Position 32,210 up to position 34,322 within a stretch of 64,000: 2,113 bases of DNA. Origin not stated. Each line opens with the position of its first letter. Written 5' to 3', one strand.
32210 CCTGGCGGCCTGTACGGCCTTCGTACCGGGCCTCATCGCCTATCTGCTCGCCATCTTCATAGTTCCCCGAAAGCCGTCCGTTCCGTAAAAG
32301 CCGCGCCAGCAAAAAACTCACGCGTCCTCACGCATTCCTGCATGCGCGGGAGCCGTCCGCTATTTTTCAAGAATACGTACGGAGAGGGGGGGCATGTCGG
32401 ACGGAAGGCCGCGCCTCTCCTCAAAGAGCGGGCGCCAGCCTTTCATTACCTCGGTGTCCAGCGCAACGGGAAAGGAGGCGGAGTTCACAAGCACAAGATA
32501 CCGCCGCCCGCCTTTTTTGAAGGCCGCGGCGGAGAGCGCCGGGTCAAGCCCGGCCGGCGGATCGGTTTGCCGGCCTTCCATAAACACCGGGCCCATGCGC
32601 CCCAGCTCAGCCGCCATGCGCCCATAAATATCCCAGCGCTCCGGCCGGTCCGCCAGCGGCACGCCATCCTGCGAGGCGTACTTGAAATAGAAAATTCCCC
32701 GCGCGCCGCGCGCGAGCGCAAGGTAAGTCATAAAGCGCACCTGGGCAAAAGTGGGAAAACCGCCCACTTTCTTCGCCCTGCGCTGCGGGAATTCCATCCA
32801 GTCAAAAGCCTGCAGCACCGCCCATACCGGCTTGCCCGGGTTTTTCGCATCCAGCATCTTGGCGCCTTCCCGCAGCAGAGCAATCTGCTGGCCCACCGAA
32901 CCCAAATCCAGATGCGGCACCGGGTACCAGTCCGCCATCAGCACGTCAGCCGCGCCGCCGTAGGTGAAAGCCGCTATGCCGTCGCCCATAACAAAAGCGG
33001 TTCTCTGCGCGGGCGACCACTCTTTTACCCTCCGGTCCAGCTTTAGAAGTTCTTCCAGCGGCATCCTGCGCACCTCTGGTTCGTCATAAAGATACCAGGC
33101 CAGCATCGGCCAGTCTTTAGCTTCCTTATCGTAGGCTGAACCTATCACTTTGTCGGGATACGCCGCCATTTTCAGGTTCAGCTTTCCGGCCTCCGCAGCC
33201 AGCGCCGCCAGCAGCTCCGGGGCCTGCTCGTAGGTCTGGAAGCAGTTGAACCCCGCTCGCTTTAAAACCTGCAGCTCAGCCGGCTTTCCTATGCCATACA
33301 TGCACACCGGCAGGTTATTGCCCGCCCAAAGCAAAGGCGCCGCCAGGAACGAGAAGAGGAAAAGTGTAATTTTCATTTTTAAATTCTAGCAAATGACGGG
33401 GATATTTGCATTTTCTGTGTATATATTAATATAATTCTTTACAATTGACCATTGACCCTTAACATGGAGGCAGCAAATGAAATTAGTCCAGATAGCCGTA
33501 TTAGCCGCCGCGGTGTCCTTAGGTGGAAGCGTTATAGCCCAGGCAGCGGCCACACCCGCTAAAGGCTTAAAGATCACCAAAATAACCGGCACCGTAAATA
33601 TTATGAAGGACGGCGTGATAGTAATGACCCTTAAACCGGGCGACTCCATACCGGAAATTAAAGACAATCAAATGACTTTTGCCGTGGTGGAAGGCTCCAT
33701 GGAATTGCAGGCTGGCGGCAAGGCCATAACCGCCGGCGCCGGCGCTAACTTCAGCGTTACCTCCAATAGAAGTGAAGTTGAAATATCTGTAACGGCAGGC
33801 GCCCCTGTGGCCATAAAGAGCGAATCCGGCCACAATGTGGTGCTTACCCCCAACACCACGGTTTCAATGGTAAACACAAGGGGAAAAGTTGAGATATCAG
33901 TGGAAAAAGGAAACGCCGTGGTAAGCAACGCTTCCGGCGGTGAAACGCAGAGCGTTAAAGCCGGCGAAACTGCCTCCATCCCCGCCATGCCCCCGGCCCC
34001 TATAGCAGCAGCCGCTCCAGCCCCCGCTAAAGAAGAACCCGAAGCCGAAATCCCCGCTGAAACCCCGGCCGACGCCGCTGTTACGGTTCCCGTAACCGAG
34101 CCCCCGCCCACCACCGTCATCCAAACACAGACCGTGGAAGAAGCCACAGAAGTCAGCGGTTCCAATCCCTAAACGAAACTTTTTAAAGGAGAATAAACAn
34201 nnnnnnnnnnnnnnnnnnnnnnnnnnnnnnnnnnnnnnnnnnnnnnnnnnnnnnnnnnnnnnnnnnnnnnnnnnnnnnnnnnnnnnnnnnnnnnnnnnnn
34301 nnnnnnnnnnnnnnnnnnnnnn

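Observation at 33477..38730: Two FecR-like exported proteins share a conserved 24-aa C-terminal tail, and each precedes an outer-membrane component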

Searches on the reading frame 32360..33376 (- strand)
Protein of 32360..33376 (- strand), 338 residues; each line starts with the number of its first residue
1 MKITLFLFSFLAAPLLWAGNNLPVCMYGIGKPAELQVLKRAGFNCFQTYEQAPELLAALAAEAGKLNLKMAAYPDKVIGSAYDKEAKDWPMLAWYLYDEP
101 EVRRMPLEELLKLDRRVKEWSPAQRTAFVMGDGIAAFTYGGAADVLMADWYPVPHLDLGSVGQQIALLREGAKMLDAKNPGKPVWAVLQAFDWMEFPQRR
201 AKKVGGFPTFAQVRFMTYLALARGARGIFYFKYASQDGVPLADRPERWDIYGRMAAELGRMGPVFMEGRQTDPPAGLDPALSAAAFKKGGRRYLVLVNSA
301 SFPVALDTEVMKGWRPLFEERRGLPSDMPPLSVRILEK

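Call 4: search_protein_families(library=pfam, proteins=[window:32360-33376:-], max_evalue=0.1)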
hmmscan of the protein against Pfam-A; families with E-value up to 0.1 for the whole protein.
window:32360-33376:- (338 aa): 0 families

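Call 14: search_protein_families(library=ncbifam, proteins=[window:32360-33376:-], max_evalue=0.01)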
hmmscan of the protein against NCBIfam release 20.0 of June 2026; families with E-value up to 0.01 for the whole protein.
window:32360-33376:- (338 aa): 0 families

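Call 76: search_solved_structures(query=A7, max_evalue=10)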
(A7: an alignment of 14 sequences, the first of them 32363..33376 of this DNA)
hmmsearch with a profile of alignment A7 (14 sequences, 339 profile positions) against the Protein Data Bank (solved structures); distinct sequences matched with E-value up to 10: 0.

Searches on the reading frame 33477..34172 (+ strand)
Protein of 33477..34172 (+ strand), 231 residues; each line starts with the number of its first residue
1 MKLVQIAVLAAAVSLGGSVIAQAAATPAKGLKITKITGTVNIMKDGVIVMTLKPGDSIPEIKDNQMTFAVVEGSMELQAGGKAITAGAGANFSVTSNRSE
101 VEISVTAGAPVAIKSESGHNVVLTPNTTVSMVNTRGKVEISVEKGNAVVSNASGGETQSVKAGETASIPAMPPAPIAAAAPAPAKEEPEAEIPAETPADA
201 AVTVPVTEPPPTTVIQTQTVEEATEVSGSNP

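Call 4: search_protein_families(library=pfam, proteins=[window:33477-34172:+], max_evalue=0.1)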
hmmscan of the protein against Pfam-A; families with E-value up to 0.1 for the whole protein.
window:33477-34172:+ (231 aa): 5 families
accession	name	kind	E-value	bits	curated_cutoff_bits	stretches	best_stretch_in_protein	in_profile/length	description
PF07883.17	Cupin_2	-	6.5e-07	29.4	27.2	1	49-97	2-51/70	Cupin domain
PF21621.3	MPI_cupin_dom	-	0.0008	19.8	27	1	65-104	30-69/79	Mannose-6-phosphate isomerase, cupin domain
PF05899.18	Cupin_3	-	0.0046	17.1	23.5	0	61-89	22-51/74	EutQ-like cupin domain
PF11699.14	CENP-C_C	-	0.014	16.1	29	1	33-96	3-65/85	Mif2/CENP-C like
PF04773.18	FecR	-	0.03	15.2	24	0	103-163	3-67/97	FecR protein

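Call 12: find_homologous_proteins(query=window:33477-34169:+, max_evalue=0.001)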
Query window:33477-34169:+ (231 aa): 78 proteins with E <= 0.001 among 7521 candidates.
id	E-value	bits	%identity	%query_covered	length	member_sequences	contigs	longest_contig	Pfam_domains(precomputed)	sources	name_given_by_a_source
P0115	1.3e-130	451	100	100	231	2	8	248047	PF07883.18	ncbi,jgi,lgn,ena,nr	ncbi:MAG: hypothetical protein A2X34_09610 [Elusimicrobia bacterium GWC2_51_8]|nr:MAG: hypothetical 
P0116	2.6e-83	297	65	100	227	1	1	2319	-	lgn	-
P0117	2.6e-74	267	64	100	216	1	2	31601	PF07883.18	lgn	-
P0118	1.6e-64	236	55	100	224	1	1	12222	PF07883.18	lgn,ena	-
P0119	2.4e-64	235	55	100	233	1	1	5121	PF07883.18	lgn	-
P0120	2.9e-63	231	57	83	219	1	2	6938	PF07883.18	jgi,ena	-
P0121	7.1e-63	230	56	73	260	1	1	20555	-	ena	-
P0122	1.1e-62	230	55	100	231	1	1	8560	-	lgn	-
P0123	1.1e-62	230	54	100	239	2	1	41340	PF07883.18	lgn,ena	-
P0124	8.2e-62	227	61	78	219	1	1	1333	PF07883.18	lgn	-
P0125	2.6e-61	225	55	97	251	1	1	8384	-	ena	-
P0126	7.2e-61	224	51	97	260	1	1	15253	-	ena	-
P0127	2.4e-60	222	53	100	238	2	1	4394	-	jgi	-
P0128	2.9e-60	222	50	100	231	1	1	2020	-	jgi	jgi:quercetin dioxygenase-like cupin family protein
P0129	5.1e-60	221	59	71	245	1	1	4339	-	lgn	-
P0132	1.1e-59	220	58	90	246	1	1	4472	PF07883.18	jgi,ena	-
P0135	1.7e-59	219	56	88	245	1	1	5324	PF07883.18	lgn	-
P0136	2.8e-59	218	52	100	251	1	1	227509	-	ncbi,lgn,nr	ncbi:MAG: hypothetical protein PHV33_11850 [Elusimicrobiales bacterium]|nr:hypothetical protein [Elu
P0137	4.0e-59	218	60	71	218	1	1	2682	PF07883.18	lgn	-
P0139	9.6e-59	217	57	90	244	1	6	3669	PF07883.18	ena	-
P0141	1.7e-58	216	52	100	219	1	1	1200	PF07883.18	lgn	-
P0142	3.4e-58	215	58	90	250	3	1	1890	PF07883.18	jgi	-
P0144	3.8e-58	215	53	100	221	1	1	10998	PF07883.18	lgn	-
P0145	4.7e-58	214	50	100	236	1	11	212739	-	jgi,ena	-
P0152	2.6e-57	212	58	74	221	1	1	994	PF07883.18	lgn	-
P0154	3.5e-57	212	49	100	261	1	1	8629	PF07883.18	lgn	-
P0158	9.5e-57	210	50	100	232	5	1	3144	PF07883.18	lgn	-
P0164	1.4e-55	206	50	100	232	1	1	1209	PF07883.18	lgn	-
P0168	1.1e-54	203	59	74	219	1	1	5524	PF07883.18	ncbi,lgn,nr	ncbi:MAG: hypothetical protein HY550_09380 [Elusimicrobia bacterium]|nr:hypothetical protein [Elusim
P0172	2.9e-54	202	50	100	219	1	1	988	PF07883.18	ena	-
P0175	5.8e-54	201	53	90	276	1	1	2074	PF07883.18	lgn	-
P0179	1.6e-52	196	50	100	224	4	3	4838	PF07883.18,PF21621.4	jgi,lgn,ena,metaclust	metaclust:\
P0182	8.1e-49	184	55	84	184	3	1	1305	PF07883.18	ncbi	ncbi:MAG: hypothetical protein AAB359_05325, partial [Elusimicrobiota bacterium]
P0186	6.6e-47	178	48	100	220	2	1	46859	PF07883.18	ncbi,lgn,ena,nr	ncbi:MAG: hypothetical protein FD154_1502 [Elusimicrobia bacterium]|nr:MAG: hypothetical protein FD1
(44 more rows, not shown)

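Call 14: search_protein_families(library=ncbifam, proteins=[window:33477-34172:+], max_evalue=0.01)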
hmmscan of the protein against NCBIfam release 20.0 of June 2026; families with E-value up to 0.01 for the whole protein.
window:33477-34172:+ (231 aa): 0 families

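Call 16: find_encoding_contigs(protein=P0136, flank=10000, max_places=2)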
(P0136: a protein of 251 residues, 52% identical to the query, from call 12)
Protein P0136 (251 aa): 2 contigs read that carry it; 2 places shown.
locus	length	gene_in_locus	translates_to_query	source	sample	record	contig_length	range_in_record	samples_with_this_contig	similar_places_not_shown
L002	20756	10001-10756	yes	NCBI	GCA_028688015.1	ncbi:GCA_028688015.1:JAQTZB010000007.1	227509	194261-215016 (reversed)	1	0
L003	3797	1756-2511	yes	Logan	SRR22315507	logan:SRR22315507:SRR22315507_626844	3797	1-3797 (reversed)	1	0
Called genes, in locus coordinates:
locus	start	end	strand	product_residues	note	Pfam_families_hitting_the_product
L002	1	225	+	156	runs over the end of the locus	PF01252:Peptidase_A8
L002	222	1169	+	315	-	-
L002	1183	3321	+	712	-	-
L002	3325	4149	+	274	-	PF13485:Peptidase_MA_2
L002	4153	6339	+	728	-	PF00403:HMA, PF00122:E1-E2_ATPase, PF00702:Hydrolase, PF08282:Hydrolase_3 (weak)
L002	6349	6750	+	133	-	PF14489:QueF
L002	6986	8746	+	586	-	PF07973:tRNA_SAD, PF00587:tRNA-synt_2b, PF03129:HGTP_anticodon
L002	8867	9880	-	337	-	-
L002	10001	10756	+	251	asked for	-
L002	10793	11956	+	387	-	PF10082:BBP2_2, PF19089:DUF5777 (weak)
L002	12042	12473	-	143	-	PF01451:LMWPc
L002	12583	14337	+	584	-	PF04932:Wzy_C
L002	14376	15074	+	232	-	PF02563:Poly_export, PF10531:SLBB, PF22461:SLBB_2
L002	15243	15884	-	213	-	PF12686:DUF3800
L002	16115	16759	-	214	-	PF12686:DUF3800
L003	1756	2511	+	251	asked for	-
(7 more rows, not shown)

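Call 30: search_solved_structures(query=window:33477-34169:+, max_evalue=10)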
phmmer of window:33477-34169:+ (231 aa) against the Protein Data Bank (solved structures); distinct sequences matched with E-value up to 10: 1.
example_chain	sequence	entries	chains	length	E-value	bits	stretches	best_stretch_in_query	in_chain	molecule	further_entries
6edf_A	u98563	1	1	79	0.79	12.8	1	134-180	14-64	FYN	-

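Call 38: find_related_loci(query=A5, collection=genome_contigs, flank=10000)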
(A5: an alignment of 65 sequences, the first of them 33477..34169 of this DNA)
Query A5 (231 aa) in genome_contigs; peptide patterns used: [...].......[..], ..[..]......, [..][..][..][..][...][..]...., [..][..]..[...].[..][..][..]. (x = any residue, [..] = any of these).
214 stretches matched a pattern; 27 encode a relative of the query (tblastn E <= 1e-3); 27 distinct loci.
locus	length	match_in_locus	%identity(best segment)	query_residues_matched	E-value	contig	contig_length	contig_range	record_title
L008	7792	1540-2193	53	1-231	9e-70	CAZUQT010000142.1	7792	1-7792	MAG TPA_asm: uncultured Elusimicrobiaceae bacterium isolate SRP302447_co3_112 genome assembly, contig: NODE_26877_length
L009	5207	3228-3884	53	1-231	6e-70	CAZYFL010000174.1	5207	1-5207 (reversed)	MAG TPA_asm: uncultured Elusimicrobiaceae bacterium isolate binchicken_co248_98 genome assembly, contig: NODE_28612_leng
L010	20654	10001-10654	53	1-231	7e-70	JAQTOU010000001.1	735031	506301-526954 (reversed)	MAG: Elusimicrobiales bacterium isolate STB_10 NODE_14_length_735031_cov_7.094020_Sandtown_B, whole genome shotgun seque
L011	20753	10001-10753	52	1-231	8e-67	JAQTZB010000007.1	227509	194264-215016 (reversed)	MAG: Elusimicrobiales bacterium isolate STC_50 NODE_114_length_227509_cov_5.913665_Sandtown_C, whole genome shotgun sequ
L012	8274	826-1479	50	1-231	2e-65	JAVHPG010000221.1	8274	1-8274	MAG: Elusimicrobiales bacterium isolate WB_59_14 NODE_4184_length_8274_cov_7.388733, whole genome shotgun sequence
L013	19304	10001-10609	58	25-231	7e-65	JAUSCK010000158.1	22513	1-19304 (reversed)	MAG: Elusimicrobiota bacterium isolate E14_concoct.bin.112_sub E14_k141_334033, whole genome shotgun sequence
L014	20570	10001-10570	59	29-218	1e-64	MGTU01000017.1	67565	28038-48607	MAG: Elusimicrobia bacterium GWA2_61_42 gwa2_scaffold_377, whole genome shotgun sequence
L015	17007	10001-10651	51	1-231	9e-64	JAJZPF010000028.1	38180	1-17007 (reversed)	MAG: bacterium isolate SKS1.bin115 NODE_1823_length_38180_cov_5.450582, whole genome shotgun sequence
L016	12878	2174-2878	50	1-231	2e-62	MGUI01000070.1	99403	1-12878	MAG: Elusimicrobia bacterium GWD2_63_28 gwd2_scaffold_85, whole genome shotgun sequence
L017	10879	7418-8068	50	1-231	1e-61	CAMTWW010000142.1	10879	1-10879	MAG: uncultured Elusimicrobia bacterium isolate G04_MAG_00049 genome assembly, contig: G04_MAG_00049_000000000167, whole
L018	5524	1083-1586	59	1-170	8e-61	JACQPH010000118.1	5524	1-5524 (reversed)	MAG: Elusimicrobia bacterium isolate NC_groundwater_1302_Ag_S-0.2um_62_53 S_p2_S4_coassembly_k141_3012085, whole genome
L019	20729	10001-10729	51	1-223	5e-60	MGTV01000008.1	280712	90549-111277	MAG: Elusimicrobia bacterium GWA2_62_23 gwa2_scaffold_118, whole genome shotgun sequence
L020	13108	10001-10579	53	31-231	5e-59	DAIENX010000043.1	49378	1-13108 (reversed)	MAG TPA_asm: Elusimicrobia bacterium isolate clean1135 k141_868342, whole genome shotgun sequence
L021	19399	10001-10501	56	1-165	7e-59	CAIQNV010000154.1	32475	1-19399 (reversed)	MAG: uncultured Elusimicrobia bacterium isolate MJ-time_bin-2640 genome assembly, contig: bin-2640:154/157, whole genome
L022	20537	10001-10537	50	27-231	4e-58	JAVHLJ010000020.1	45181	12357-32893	MAG: Elusimicrobiales bacterium isolate Ess09-09 NODE_20_length_45181_cov_9.223397, whole genome shotgun sequence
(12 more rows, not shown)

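Call 41: predict_structure(alignment_id=A5)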
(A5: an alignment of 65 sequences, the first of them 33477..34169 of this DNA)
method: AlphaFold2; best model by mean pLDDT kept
length: 231 residues; sequences in the alignment: 65
mean_pLDDT: 81.9   pTM: 0.65
mean pLDDT of the five models: 81.9, 79.9, 79.5, 79.2, 78.3
residues with pLDDT >= 90: 132; 70-90: 35; 50-70: 33; < 50: 31
segments of 3 or more residues with pLDDT < 50: 1-19, 21-25, 193-197
pLDDT, mean of each block of 10 residues (from residue 1): 43 46 56 97 97 95 95 97 97 94 97 96 98 94 98 94 96 79 70 51 63 72 61 61
secondary structure, 60 per line:
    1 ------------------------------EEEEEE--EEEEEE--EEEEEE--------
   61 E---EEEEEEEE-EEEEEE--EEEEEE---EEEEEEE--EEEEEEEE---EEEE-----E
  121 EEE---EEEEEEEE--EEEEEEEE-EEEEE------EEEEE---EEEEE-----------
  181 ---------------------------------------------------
elements in order: E31-36 E39-44 E47-52 E65-72 E74-79 E82-87 E91-97 E100-107 E111-114 E120-123 E127-134 E137-144 E146-150 E157-161 E165-169

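Call 47: fold_search(model_id=the predicted structure, library=pdb)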
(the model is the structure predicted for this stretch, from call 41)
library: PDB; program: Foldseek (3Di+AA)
matches with E <= 10: 1022; with E <= 0.001: 0
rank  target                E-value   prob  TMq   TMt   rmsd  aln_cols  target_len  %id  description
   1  3prw                  6.0e-03  0.44  0.14  0.10  15.3       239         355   12  Crystal structure of the lipoprotein BamB (released 2011-01-19)
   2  3p1l                  7.1e-03  0.38  0.15  0.11  16.2       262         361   10  Crystal structure of Escherichia coli BamB, a lipoprotein component of the beta-barrel assembly machinery complex, nativ (released 2010-12-22)
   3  4m0h_A                7.4e-03  1.00  0.25  0.26  12.4       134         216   13  Crystal structure of a putative anti-sigma factor (BDI_1681) from Parabacteroides distasonis ATCC 8503 at 2.50 A resol (released 2013-10-16)
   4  4m0h_B                8.3e-03  1.00  0.25  0.26  12.2       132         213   12  Crystal structure of a putative anti-sigma factor (BDI_1681) from Parabacteroides distasonis ATCC 8503 at 2.50 A resol (released 2013-10-16)
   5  9cnz_B                8.7e-03  0.38  0.15  0.11  13.9       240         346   12  Structure of BAM complexed with PTB2 ligand in detergent (released 2024-12-25)
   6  4m0n                  9.7e-03  1.00  0.25  0.27  11.6       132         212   11  Crystal structure of a putative anti-sigma factor (BDI_1681) from Parabacteroides distasonis ATCC 8503 at 1.65 A resolut (released 2013-10-16)
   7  3q7m                  1.0e-02  0.33  0.12  0.09  15.4       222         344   11  The crystal structure of BamB from the BAM complex in spacegroup I222 (released 2011-02-09)
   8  2yh3                  1.3e-02  0.21  0.12  0.09  15.3       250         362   11  The structure of BamB from E. coli (released 2011-05-25)
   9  8orr                  1.3e-02  0.35  0.15  0.12  14.0       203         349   10  Outer membrane protein assembly factor BamB from Klebsiella pneumoniae (released 2024-04-24)
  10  3q54                  1.7e-02  0.28  0.15  0.12  13.8       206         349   12  Crystal structure of Escherichia coli BamB (released 2012-05-09)
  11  9mgf_B                2.0e-02  0.33  0.15  0.11  14.0       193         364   11  beta-barrel assembly machine from Escherichia coli in a middle state of substrate assembly (released 2025-12-17)
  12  5ayw_B                2.0e-02  0.23  0.13  0.09  14.6       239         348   11  Structure of a membrane complex (released 2016-02-24)
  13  7tt2_B                2.1e-02  0.20  0.11  0.09  15.3       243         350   11  BamABCDE bound to substrate EspP class 3 (released 2022-03-30)
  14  8pz2_B                2.3e-02  0.16  0.12  0.09  15.2       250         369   11  Wait Complex: Lateral open BAM bound Extended SurA (released 2024-09-25)
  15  9cnx_B                2.5e-02  0.18  0.12  0.09  15.2       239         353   12  CryoEM structure of BAM in complex with the PTB1 closed-state inhibitor (in DDM detergent) (released 2024-12-25)
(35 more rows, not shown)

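Call 83: find_encoding_contigs(protein=P0145, flank=3000, max_places=4)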
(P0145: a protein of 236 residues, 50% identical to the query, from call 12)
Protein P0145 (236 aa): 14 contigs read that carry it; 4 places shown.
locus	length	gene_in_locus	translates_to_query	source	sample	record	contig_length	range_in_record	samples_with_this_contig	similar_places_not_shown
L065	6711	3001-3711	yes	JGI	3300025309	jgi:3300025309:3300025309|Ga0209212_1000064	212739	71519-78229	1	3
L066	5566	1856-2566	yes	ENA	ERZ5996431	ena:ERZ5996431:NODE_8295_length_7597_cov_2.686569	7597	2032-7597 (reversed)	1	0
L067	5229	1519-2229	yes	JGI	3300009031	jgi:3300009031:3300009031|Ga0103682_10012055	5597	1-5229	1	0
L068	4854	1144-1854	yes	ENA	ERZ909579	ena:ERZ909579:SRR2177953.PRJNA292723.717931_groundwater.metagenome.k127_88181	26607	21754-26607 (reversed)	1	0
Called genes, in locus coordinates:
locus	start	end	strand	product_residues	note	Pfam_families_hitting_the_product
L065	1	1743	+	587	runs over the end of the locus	PF07973:tRNA_SAD, PF00587:tRNA-synt_2b, PF03129:HGTP_anticodon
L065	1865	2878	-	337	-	-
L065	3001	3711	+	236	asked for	-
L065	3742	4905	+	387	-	PF13505:OMP_b-brl (faint), PF10082:BBP2_2, PF19089:DUF5777 (faint)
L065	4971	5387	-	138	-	PF01451:LMWPc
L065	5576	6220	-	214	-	PF12686:DUF3800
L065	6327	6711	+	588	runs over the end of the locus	PF04932:Wzy_C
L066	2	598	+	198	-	?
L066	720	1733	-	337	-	-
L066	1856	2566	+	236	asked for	-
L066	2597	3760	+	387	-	PF13505:OMP_b-brl (faint), PF10082:BBP2_2, PF19089:DUF5777 (faint)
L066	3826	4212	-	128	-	PF01451:LMWPc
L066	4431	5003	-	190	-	PF12686:DUF3800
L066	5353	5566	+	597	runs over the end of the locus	PF02706:Wzz, PF13807:GNVR (weak), PF01656:CbiA (weak), PF10609:ParA (weak)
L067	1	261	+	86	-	PF03129:HGTP_anticodon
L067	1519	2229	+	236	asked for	-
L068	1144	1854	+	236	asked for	-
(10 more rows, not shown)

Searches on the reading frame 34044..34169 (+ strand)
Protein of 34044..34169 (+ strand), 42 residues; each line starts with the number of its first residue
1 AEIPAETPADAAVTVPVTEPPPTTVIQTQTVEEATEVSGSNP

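Call 25: find_homologous_proteins(query=A3, max_evalue=10)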
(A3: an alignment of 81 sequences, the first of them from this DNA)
Query A3 (81 sequences): 666 candidates shared short words with the query, none scored E <= 10.

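Call 36: search_protein_representatives(alignment_id=A3)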
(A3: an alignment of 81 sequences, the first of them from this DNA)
Query: 81 sequences, 40 profile positions. Proteins with E-value up to 0.001 (for the whole library): 8; up to 1e-10: 0; up to 1e-30: 0. The best 8 are listed.
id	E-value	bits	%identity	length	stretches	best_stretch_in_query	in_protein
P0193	3.4e-07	46.4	-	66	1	3-40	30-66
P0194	2.3e-06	43.7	-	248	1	4-40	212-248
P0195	3.0e-06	43.3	-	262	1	4-40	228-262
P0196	8.3e-06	41.9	-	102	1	5-40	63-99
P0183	1.7e-05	40.9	-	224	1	10-40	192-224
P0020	5.2e-05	39.4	-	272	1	4-40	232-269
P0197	3.6e-04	36.7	-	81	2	14-40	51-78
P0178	7.9e-04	35.6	-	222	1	4-40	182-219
